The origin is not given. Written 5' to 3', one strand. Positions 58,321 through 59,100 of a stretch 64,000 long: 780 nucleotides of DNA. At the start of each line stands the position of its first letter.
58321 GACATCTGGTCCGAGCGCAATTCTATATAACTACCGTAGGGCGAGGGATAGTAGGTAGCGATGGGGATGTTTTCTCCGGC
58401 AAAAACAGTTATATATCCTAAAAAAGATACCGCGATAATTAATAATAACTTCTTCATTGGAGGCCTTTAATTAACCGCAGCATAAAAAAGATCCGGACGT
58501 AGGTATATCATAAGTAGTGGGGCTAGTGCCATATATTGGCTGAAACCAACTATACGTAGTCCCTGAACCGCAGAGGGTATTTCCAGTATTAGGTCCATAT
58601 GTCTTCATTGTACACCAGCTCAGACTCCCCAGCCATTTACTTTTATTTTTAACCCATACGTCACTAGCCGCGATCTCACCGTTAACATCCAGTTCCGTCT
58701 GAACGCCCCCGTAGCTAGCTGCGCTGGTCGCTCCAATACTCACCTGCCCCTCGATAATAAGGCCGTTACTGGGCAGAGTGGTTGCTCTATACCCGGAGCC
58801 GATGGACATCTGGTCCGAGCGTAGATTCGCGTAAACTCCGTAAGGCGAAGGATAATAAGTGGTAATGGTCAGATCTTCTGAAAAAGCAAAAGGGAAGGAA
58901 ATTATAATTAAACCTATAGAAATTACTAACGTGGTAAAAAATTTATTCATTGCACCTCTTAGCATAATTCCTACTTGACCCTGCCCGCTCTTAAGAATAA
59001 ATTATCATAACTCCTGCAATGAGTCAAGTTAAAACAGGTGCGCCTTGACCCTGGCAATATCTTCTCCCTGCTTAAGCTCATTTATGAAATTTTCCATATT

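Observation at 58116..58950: Tandemly duplicated secreted proteins with about 98% identical 189-bp cores, one carrying a Cys-rich C-terminal tail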

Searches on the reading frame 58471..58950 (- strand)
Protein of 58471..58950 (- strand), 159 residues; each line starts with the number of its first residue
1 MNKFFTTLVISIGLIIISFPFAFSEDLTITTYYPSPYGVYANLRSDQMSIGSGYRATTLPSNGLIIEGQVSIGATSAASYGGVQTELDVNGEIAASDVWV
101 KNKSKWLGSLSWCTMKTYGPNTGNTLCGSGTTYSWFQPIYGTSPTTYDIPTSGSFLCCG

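Call 7: search_protein_families(library=pfam, proteins=[window:58471-58950:-], max_evalue=0.01)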
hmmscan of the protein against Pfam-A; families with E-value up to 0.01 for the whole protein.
window:58471-58950:- (159 aa): 0 families

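Call 8: search_protein_families(library=ncbifam, proteins=[window:58471-58950:-], max_evalue=0.01)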
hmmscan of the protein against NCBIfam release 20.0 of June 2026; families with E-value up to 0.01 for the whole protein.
window:58471-58950:- (159 aa): 0 families

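Call 9: search_protein_families(library=phrogs, proteins=[window:58471-58950:-], max_evalue=1)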
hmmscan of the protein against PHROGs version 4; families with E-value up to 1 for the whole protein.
window:58471-58950:- (159 aa): 0 families

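Call 10: find_homologous_proteins(query=window:58471-58950:-, max_evalue=0.001)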
Query window:58471-58950:- (159 aa): 22 proteins with E <= 0.001 among 54 candidates.
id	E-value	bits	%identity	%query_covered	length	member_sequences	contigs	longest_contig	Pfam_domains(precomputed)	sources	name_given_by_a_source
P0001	4.2e-100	350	99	100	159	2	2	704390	-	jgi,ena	-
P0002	1.5e-70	254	70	99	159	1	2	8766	-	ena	-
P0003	1.7e-60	221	65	99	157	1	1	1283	-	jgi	-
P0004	2.1e-58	214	61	99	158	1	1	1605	-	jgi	jgi:hypothetical protein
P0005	3.0e-55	204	61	99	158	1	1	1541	-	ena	-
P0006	8.0e-53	196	61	91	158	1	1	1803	-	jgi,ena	-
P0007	6.0e-45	171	57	87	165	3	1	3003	-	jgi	-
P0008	2.0e-44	169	48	99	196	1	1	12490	-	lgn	-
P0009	1.8e-42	163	57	99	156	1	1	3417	-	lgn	-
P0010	6.1e-42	161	70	70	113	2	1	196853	-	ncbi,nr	ncbi:MAG: hypothetical protein NTW18_06230 [Candidatus Omnitrophica bacterium]|nr:hypothetical prote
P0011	2.4e-41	159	54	99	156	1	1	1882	-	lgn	-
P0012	2.9e-36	142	47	99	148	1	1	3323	-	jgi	jgi:hypothetical protein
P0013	6.8e-32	128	70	53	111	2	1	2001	-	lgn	-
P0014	1.3e-31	127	56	64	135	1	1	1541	-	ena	-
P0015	2.2e-29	120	50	69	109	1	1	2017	-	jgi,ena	-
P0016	4.2e-29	119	51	70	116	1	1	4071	-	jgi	-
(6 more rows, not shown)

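Call 13: find_encoding_contigs(protein=P0002, flank=8000, max_places=3)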
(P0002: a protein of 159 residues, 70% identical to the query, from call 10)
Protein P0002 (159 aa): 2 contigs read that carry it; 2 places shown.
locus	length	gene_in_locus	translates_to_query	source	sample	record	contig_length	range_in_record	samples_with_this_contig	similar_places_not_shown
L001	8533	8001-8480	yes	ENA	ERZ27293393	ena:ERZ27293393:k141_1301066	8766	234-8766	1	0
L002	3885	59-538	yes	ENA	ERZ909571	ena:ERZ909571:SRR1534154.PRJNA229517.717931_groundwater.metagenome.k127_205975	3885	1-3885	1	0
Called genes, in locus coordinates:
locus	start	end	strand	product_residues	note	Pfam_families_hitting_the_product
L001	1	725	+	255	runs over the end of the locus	PF00121:TIM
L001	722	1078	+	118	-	PF03840:SecG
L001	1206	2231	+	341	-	PF03092:BT1, PF07690:MFS_1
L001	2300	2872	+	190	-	PF01914:MarC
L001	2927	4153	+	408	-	PF00483:NTP_transferase, PF24894:Hexapep_GlmU, PF25084:LbH_EIF2B (faint), PF25247:LbH_GLGC (faint)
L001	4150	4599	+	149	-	PF00583:Acetyltransf_1, PF13673:Acetyltransf_10, PF13508:Acetyltransf_7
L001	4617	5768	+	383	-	PF02771:Acyl-CoA_dh_N, PF22924:ACOX_C_alpha1 (faint), PF02770:Acyl-CoA_dh_M, PF00441:Acyl-CoA_dh_1, PF08028:Acyl-CoA_dh_2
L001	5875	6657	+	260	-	PF01012:ETF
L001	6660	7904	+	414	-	PF00037:Fer4 (weak), PF12838:Fer4_7, PF13183:Fer4_8 (weak), PF13187:Fer4_9, PF13237:Fer4_10 (weak), PF13484:Fer4_16 (weak), PF01012:ETF, PF00766:ETF_alpha, +5 more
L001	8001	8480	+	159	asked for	-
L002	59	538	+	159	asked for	-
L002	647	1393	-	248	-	PF01695:IstB_IS21, PF00308:Bac_DnaA (weak)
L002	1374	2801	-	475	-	PF00665:rve (weak), PF22483:Mu-transpos_C_2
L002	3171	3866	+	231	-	PF00005:ABC_tran, PF13304:AAA_21 (faint), PF12848:ABC_tran_Xtn, PF00005:ABC_tran (weak)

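Call 14: find_encoding_contigs(protein=P0008, flank=8000, max_places=3)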
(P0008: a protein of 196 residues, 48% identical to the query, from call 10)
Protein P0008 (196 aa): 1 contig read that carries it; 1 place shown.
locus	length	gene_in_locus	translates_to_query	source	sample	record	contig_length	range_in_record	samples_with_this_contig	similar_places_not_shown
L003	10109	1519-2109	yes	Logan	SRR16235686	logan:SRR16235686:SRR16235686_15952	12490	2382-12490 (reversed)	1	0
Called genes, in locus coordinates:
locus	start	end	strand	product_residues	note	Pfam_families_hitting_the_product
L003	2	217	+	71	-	?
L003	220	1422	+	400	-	PF00037:Fer4 (weak), PF12837:Fer4_6 (weak), PF12838:Fer4_7, PF13187:Fer4_9, PF13237:Fer4_10, PF14697:Fer4_21 (weak), PF01012:ETF, PF00766:ETF_alpha, +5 more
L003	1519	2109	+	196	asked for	-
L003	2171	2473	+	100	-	-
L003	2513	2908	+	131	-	PF27806:HxsD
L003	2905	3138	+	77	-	-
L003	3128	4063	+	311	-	PF04055:Radical_SAM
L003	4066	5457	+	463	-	PF13353:Fer4_12, PF04055:Radical_SAM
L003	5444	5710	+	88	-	-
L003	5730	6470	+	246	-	-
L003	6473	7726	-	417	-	PF13353:Fer4_12 (weak), PF04055:Radical_SAM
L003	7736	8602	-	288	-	-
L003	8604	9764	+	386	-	PF04101:Glyco_tran_28_C (weak)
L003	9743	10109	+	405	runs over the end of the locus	PF04055:Radical_SAM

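Call 18: find_related_loci(query=A2, collection=genome_contigs, flank=10000)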
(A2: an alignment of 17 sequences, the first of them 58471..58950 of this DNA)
Query A2 (159 aa) in genome_contigs; peptide patterns used: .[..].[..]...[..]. (x = any residue, [..] = any of these).
397 stretches matched a pattern; 331 encode a relative of the query (tblastn E <= 1e-3); the best 80 are kept; 79 distinct loci.
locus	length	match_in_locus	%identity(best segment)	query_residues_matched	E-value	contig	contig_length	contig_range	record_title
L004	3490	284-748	54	1-158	2e-46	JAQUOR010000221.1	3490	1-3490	MAG: Candidatus Omnitrophota bacterium isolate STD1_205 NODE_126997_length_3490_cov_1.782337_Sandtown_D1, whole genome s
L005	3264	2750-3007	49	8-96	5e-19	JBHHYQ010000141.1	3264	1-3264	MAG: Candidatus Omnitrophota bacterium isolate Maj_2_bin.4 NODE_19724_length_3264_cov_4.975693, whole genome shotgun seq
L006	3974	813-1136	39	1-108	4e-18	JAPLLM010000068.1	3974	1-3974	MAG: Candidatus Omnitrophota bacterium isolate LacPavin_0419_WC70L_MAG_46_7 LacPavin_0419_WC70L_scaffold_940861, whole g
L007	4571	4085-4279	54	22-86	7e-18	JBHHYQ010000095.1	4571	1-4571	MAG: Candidatus Omnitrophota bacterium isolate Maj_2_bin.4 NODE_11757_length_4571_cov_5.724314, whole genome shotgun seq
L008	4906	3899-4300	36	7-137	4e-17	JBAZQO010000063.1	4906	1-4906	MAG: Candidatus Omnitrophota bacterium isolate SO_2017_SWC_55 scaffold_14460_c1_LP-4_2017, whole genome shotgun sequence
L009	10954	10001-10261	43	3-91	9e-17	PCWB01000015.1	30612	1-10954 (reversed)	MAG: Candidatus Omnitrophica bacterium CG11_big_fil_rev_8_21_14_0_20_41_12 CG11_8_21_14_0.20_scaffold_713_c, whole genom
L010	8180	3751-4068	39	4-110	8e-17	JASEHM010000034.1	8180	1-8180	MAG: Candidatus Omnitrophota bacterium isolate Yes70-23 NODE_34_length_8180_cov_10.433354, whole genome shotgun sequence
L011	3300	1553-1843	39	1-96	6e-16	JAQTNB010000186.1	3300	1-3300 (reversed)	MAG: Candidatus Omnitrophota bacterium isolate STA_54 NODE_88928_length_3300_cov_2.272613_Sandtown_A, whole genome shotg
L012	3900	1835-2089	39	8-96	1e-15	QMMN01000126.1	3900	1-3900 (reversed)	MAG: Deltaproteobacteria bacterium isolate B60_G16 B60_Guay16_scaffold_28658, whole genome shotgun sequence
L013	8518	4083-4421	37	3-105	1e-15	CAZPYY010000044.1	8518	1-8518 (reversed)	MAG TPA_asm: uncultured Planctomycetia bacterium isolate binchicken_co330_156 genome assembly, contig: NODE_7754_length_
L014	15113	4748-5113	35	10-120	3e-15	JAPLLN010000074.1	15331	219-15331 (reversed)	MAG: Candidatus Omnitrophota bacterium isolate LacPavin_0419_WC70S_MAG_47_9 LacPavin_0419_WC70S_scaffold_94558, whole ge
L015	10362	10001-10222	50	24-100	5e-15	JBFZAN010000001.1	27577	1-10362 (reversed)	MAG: Candidatus Omnitrophota bacterium isolate PPR_0468 PPR_0468.fa_k121_81619, whole genome shotgun sequence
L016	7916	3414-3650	46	1-78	8e-15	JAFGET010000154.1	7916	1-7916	MAG: Candidatus Omnitrophota bacterium isolate Zod_Metabat.1253 k87_10683495, whole genome shotgun sequence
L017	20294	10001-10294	38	3-93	1e-14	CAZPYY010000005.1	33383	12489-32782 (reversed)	MAG TPA_asm: uncultured Planctomycetia bacterium isolate binchicken_co330_156 genome assembly, contig: NODE_1352_length_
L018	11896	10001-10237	42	1-76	1e-14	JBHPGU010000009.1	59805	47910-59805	Candidatus Omnitrophota bacterium isolate SAG AM-311-N09 NODE_9_length_59805_cov_30.361172, whole genome shotgun sequenc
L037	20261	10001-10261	40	1-73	7e-12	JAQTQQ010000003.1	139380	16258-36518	MAG: Candidatus Omnitrophota bacterium isolate STB_143 NODE_294_length_139380_cov_10.744214_Sandtown_B, whole genome sho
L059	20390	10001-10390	30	1-134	3e-10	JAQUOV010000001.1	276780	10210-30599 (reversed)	MAG: Candidatus Omnitrophota bacterium isolate STD1_209 NODE_67_length_276780_cov_9.786581_Sandtown_D1, whole genome sho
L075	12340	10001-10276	40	1-84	2e-9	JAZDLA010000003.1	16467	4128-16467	MAG: Candidatus Omnitrophota bacterium isolate MEGAHIT-group-0.561 k141_8535755, whole genome shotgun sequence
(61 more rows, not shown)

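Call 24: predict_structure(alignment_id=A3)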
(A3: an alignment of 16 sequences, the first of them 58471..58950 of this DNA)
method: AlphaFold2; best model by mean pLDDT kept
length: 159 residues; sequences in the alignment: 16
mean_pLDDT: 48.9   pTM: 0.38
mean pLDDT of the five models: 48.9, 47.8, 46.5, 46.2, 43.6
residues with pLDDT >= 90: 0; 70-90: 17; 50-70: 53; < 50: 89
segments of 3 or more residues with pLDDT < 50: 22-94, 130-141, 147-149
pLDDT, mean of each block of 10 residues (from residue 1): 83 73 34 29 32 32 36 34 41 51 63 66 57 41 49 61
secondary structure, 60 per line:
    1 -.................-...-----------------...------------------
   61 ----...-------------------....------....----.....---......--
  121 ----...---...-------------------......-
elements in order: H2-18 E40-42 E65-67 E87-90 E97-100 E113-118 E125-127 E131-133 E153-158

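Call 25: search_protein_representatives(alignment_id=A3)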
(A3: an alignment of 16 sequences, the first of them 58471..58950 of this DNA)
Query: 16 sequences, 157 profile positions. Proteins with E-value up to 0.001 (for the whole library): 3828; up to 1e-10: 806; up to 1e-30: 17. The best 150 are listed.
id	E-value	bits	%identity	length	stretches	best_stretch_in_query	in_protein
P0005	4.4e-71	253.7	-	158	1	1-157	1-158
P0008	9.0e-65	233.2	-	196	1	1-157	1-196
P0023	1.6e-59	216.1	-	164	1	1-157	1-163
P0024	6.6e-48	178.4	-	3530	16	47-94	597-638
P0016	1.9e-47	176.9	-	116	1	1-114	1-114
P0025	1.1e-41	158.2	-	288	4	1-77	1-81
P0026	1.4e-37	144.8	-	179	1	6-132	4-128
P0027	2.5e-37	144.0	-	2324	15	48-95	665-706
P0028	7.2e-37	142.5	-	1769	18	45-79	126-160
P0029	5.2e-36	139.7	-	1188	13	47-96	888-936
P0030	4.3e-35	136.8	-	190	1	6-121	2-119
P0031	2.8e-34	134.1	-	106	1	5-114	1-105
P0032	7.2e-34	132.8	-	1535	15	49-105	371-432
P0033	7.5e-32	126.2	-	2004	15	48-115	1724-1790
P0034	9.9e-32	125.8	-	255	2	7-80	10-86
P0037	1.9e-30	121.7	-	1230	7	48-100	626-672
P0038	2.7e-30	121.2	-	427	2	2-102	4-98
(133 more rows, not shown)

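Call 27: find_related_loci(query=A3, collection=metagenome_contigs, flank=7000)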
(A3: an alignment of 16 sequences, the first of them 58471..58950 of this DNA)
Query A3 (159 aa) in metagenome_contigs; peptide patterns used: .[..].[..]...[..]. (x = any residue, [..] = any of these).
600 stretches matched a pattern (row limit reached: there are more); 456 encode a relative of the query (tblastn E <= 1e-3); the best 80 are kept; 79 distinct loci.
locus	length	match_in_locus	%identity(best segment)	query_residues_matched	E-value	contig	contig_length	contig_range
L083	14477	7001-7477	99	1-159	1e-102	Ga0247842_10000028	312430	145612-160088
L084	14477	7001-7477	99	1-159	1e-102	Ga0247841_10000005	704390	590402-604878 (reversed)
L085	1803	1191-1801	61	1-158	2e-57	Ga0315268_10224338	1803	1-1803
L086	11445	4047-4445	36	1-128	3e-20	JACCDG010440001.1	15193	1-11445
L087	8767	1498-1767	47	14-102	9e-20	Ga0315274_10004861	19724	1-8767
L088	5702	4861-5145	43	4-97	2e-19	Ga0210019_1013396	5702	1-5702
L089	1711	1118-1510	39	9-136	4e-19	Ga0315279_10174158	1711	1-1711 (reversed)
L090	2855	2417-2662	44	23-101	1e-18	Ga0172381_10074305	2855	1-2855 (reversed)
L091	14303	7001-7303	44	4-106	4e-18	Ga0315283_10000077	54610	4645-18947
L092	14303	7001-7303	44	4-106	4e-18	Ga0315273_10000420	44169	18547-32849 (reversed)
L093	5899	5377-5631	45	1-91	3e-17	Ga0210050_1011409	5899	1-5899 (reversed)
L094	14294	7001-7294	42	7-106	8e-17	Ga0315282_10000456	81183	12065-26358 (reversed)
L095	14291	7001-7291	41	1-99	1e-16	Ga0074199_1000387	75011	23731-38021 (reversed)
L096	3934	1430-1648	50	1-73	4e-16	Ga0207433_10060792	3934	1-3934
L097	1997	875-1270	33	1-138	3e-16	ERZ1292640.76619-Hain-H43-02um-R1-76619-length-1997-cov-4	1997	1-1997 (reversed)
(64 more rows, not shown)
